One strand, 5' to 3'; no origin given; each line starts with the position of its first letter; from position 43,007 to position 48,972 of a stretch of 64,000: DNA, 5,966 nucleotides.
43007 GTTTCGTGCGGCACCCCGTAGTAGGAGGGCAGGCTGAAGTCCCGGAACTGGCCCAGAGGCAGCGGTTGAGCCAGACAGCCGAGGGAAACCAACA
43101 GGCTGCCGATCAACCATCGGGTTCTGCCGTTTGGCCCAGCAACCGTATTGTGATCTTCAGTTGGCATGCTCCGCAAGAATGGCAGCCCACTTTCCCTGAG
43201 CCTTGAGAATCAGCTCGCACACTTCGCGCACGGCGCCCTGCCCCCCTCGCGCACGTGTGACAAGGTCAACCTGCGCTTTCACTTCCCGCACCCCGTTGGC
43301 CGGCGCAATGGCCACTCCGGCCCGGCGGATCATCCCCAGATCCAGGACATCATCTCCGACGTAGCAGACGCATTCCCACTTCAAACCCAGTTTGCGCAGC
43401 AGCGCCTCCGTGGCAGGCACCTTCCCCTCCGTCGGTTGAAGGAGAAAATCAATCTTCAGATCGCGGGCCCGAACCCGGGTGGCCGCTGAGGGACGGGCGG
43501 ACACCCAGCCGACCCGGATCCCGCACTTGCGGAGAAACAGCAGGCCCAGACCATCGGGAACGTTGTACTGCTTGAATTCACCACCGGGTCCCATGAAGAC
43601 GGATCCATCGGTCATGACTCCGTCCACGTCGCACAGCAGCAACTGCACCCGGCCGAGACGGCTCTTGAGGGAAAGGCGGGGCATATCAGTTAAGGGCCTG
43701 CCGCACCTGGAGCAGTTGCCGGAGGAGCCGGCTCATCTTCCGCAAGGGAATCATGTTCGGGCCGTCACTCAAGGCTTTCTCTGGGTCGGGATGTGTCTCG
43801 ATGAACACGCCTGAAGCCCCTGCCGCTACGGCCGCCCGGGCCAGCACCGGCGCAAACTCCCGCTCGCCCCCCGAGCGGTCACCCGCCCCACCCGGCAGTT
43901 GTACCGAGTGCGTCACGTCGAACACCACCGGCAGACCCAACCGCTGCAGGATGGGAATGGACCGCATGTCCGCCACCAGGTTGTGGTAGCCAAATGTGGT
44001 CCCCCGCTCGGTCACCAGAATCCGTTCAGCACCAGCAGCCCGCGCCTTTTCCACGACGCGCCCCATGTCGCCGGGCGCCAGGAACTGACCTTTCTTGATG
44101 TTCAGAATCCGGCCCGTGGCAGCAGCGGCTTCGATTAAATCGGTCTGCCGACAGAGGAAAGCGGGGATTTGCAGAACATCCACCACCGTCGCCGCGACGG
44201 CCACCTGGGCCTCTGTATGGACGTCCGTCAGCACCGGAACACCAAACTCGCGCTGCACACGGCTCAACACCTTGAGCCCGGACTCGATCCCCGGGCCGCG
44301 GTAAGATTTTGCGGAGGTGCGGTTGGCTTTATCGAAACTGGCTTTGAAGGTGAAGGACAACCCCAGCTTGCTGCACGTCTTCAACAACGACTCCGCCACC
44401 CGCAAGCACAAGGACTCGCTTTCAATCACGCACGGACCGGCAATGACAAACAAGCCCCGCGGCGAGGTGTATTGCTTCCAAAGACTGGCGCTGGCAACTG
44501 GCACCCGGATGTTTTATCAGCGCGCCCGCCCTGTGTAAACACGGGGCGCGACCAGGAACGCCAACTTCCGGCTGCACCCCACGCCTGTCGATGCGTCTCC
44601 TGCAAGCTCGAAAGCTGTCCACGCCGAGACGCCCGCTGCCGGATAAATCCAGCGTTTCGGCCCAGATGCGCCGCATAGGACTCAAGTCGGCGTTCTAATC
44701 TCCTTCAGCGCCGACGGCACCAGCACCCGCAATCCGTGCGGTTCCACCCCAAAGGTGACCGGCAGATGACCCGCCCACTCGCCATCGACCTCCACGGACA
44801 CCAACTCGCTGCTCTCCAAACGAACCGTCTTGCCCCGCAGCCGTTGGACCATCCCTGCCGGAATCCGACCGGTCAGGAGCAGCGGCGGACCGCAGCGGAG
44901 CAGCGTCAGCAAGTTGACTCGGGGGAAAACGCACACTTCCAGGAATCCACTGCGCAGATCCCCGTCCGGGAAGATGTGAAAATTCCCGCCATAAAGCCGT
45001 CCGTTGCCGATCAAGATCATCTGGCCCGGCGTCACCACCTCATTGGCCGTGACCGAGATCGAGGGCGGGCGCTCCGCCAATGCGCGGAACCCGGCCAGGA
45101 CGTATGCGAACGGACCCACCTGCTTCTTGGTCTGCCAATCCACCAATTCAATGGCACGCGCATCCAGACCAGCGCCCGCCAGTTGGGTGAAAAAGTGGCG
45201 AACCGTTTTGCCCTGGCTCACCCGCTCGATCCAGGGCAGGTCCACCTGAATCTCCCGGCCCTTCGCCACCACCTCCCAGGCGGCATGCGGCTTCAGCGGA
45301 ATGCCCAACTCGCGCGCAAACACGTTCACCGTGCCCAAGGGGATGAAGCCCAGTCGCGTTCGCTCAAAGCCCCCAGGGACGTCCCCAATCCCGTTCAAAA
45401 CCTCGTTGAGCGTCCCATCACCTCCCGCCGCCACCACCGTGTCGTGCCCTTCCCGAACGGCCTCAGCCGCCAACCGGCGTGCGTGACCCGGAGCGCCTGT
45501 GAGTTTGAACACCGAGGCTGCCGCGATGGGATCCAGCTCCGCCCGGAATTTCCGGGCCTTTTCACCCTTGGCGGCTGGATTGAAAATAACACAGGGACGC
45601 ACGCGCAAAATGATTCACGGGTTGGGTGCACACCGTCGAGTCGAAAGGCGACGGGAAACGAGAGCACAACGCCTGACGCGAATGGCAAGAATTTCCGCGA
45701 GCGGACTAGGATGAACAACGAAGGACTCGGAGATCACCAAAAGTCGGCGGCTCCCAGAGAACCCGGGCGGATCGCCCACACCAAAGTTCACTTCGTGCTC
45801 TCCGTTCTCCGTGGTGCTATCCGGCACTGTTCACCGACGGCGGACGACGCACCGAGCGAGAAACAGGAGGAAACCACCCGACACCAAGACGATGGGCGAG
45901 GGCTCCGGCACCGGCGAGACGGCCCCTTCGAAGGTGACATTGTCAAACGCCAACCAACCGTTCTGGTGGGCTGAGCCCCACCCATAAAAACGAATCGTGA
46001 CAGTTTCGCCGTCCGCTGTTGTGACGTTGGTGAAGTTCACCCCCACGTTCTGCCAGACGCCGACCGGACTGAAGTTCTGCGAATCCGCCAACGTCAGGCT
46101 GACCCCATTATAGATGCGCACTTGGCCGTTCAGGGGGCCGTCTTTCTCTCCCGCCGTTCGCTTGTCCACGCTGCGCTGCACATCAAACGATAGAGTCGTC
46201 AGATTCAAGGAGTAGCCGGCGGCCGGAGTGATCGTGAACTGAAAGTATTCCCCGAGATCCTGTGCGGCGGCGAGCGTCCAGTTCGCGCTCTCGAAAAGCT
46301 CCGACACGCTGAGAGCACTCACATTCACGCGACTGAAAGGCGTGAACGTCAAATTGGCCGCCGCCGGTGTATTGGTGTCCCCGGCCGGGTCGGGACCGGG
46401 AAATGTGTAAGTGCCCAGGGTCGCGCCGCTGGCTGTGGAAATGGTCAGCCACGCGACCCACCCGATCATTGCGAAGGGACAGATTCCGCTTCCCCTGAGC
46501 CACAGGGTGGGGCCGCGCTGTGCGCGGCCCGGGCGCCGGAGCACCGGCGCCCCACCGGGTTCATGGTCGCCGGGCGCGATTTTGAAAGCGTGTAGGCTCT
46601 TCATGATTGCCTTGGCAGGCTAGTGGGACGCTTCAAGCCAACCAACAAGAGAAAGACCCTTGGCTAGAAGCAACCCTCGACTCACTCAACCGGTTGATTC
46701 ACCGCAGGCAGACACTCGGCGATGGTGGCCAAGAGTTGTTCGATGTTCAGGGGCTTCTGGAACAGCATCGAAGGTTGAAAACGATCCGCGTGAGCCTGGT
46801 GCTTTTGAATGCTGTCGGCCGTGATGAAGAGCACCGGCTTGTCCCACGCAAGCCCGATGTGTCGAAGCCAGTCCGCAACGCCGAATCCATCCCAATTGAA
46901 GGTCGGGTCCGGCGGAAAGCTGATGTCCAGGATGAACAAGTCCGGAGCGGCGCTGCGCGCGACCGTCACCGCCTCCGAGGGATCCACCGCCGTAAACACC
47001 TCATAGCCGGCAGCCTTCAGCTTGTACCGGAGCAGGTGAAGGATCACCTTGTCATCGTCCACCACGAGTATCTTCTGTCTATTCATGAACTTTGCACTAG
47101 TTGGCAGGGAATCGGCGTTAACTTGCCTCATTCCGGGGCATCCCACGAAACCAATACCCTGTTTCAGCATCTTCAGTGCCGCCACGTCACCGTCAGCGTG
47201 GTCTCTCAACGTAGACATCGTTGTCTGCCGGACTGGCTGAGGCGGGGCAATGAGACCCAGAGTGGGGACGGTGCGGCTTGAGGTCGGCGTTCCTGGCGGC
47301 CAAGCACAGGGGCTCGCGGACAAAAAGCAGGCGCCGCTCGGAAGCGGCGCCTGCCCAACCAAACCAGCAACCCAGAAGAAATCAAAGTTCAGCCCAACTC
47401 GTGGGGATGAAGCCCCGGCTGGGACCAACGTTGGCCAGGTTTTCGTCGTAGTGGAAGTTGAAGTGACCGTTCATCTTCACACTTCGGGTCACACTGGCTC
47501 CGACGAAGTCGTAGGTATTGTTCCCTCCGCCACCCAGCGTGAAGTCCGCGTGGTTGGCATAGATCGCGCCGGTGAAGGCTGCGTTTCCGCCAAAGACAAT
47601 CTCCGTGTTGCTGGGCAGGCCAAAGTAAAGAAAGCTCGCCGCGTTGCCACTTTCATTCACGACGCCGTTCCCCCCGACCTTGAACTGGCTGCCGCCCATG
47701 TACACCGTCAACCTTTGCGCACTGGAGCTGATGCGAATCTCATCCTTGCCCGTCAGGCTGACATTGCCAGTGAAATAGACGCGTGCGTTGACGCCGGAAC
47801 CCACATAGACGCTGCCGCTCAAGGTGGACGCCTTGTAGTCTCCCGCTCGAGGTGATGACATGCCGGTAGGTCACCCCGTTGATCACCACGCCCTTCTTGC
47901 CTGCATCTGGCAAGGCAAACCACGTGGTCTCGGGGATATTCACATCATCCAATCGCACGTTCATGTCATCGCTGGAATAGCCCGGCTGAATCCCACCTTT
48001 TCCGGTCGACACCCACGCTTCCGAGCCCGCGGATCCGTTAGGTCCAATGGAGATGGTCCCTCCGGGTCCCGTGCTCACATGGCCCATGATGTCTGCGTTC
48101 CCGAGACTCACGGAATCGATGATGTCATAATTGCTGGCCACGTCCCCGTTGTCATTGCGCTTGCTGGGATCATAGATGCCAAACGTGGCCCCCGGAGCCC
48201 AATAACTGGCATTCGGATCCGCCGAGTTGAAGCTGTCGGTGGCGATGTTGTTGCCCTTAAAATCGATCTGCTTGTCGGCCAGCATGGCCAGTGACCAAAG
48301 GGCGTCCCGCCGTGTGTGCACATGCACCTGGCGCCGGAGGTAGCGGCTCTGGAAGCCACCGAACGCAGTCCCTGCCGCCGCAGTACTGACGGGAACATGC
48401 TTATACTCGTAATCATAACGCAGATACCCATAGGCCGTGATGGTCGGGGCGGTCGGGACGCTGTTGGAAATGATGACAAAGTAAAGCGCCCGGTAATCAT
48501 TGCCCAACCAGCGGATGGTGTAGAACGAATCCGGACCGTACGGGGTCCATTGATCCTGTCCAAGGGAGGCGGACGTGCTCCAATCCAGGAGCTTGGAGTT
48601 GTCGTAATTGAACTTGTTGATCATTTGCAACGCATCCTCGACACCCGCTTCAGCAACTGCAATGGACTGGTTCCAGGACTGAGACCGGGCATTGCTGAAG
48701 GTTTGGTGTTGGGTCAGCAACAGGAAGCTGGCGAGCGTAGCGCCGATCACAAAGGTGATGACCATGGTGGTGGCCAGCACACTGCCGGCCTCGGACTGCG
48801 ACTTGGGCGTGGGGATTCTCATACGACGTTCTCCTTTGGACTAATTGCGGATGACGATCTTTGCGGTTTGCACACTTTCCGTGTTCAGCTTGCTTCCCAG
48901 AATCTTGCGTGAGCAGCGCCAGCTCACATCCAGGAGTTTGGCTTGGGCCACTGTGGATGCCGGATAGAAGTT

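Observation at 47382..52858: Two tandem, diverged copies of an orphan three-gene prepilin-like 'tip complex' module with no pilus or T2SS machinery nearby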

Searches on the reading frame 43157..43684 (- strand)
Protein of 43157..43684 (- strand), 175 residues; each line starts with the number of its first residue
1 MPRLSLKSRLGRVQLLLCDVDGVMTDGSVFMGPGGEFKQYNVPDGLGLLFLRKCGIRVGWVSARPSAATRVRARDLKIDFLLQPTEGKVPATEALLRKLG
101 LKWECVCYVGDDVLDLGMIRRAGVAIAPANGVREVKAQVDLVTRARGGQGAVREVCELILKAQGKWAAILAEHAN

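Call 15: search_protein_families(library=pfam, max_evalue=0.001, proteins=[window:43157-43684:-])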
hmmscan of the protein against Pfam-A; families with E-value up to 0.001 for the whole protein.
window:43157-43684:- (175 aa): 2 families
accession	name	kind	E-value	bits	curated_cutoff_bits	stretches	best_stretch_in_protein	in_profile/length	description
PF08282.18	Hydrolase_3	-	3e-06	27.6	20.9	1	88-145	188-245/255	haloacid dehalogenase-like hydrolase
PF00702.32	Hydrolase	-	8.7e-05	23.4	26.4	0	90-123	158-191/191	haloacid dehalogenase-like hydrolase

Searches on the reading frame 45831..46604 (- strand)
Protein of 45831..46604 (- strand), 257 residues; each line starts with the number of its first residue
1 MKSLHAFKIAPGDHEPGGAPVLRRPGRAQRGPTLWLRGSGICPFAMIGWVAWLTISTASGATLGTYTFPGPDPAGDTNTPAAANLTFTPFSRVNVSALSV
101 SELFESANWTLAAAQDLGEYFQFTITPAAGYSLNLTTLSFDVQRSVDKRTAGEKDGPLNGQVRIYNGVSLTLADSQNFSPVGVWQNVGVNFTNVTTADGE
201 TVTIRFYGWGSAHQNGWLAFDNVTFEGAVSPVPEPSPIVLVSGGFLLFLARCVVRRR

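Call 16: search_protein_families(library=pfam, max_evalue=0.001, proteins=[window:45831-46604:-])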
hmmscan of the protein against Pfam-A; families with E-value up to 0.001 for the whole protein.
window:45831-46604:- (257 aa): 0 families

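Call 68: search_protein_families(library=ncbifam, max_evalue=0.01, proteins=[window:45831-46604:-])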
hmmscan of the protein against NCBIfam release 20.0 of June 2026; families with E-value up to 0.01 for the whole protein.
window:45831-46604:- (257 aa): 2 families
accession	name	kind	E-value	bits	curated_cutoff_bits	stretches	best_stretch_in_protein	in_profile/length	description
NF038120.1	PEP_CTERM_QFxxD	subfamily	0.00031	20.7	80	1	205-251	175-212/215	NF038120 family PEP-CTERM protein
NF038129.1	PEP_NF038129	equivalog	0.00063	19.6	65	1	190-256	129-193/194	NF038129 family PEP-CTERM protein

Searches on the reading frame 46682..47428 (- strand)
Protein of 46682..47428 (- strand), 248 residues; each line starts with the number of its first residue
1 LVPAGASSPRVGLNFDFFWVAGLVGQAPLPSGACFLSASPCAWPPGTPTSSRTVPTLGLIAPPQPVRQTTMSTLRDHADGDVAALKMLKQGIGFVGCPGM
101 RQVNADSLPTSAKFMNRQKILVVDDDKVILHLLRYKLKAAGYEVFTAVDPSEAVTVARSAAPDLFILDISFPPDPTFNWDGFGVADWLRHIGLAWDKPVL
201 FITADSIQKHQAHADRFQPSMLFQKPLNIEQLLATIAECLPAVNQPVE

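Call 16: search_protein_families(library=pfam, max_evalue=0.001, proteins=[window:46682-47428:-])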
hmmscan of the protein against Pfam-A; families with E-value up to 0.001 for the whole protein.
window:46682-47428:- (248 aa): 1 family
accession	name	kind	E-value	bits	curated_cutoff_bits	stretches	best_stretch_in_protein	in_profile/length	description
PF00072.30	Response_reg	-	5.6e-13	49.5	30.2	1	120-236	1-110/111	Response regulator receiver domain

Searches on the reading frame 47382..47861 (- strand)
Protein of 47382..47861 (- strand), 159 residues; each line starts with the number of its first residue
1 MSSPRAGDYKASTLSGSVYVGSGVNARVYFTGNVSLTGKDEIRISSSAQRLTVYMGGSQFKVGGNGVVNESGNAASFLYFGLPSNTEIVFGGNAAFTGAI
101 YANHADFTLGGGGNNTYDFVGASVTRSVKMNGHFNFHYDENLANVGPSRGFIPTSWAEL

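Call 3: search_protein_families(library=pfam, max_evalue=1, proteins=[window:47382-47861:-])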
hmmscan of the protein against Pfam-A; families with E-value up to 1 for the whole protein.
window:47382-47861:- (159 aa): 2 families
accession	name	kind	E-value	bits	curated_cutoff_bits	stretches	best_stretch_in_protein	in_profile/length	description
PF23981.1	DUF7305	-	1.5e-19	71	27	1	21-144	67-184/185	Domain of unknown function (DUF7305)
PF20597.4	pAdhesive_15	-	0.0039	17.6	23.8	1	19-135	136-253/254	Putative Ice-binding-like adhesive domain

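Call 4: search_protein_families(library=ncbifam, max_evalue=1, proteins=[window:47382-47861:-])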
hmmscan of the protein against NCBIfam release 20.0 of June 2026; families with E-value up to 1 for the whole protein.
window:47382-47861:- (159 aa): 0 families

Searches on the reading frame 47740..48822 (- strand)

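Call 3: search_protein_families(library=pfam, max_evalue=1, proteins=[window:47740-48822:-])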
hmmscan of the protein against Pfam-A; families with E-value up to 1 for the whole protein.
window:47740-48822:- (360 aa): 1 family
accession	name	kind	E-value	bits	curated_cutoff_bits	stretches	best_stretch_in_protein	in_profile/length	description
PF25665.1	His1_capsid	-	0.098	13.1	27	1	17-53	7-43/73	His1 virus capsid protein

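Call 4: search_protein_families(library=ncbifam, max_evalue=1, proteins=[window:47740-48822:-])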
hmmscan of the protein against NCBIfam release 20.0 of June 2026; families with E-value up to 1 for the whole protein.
window:47740-48822:- (360 aa): 0 families
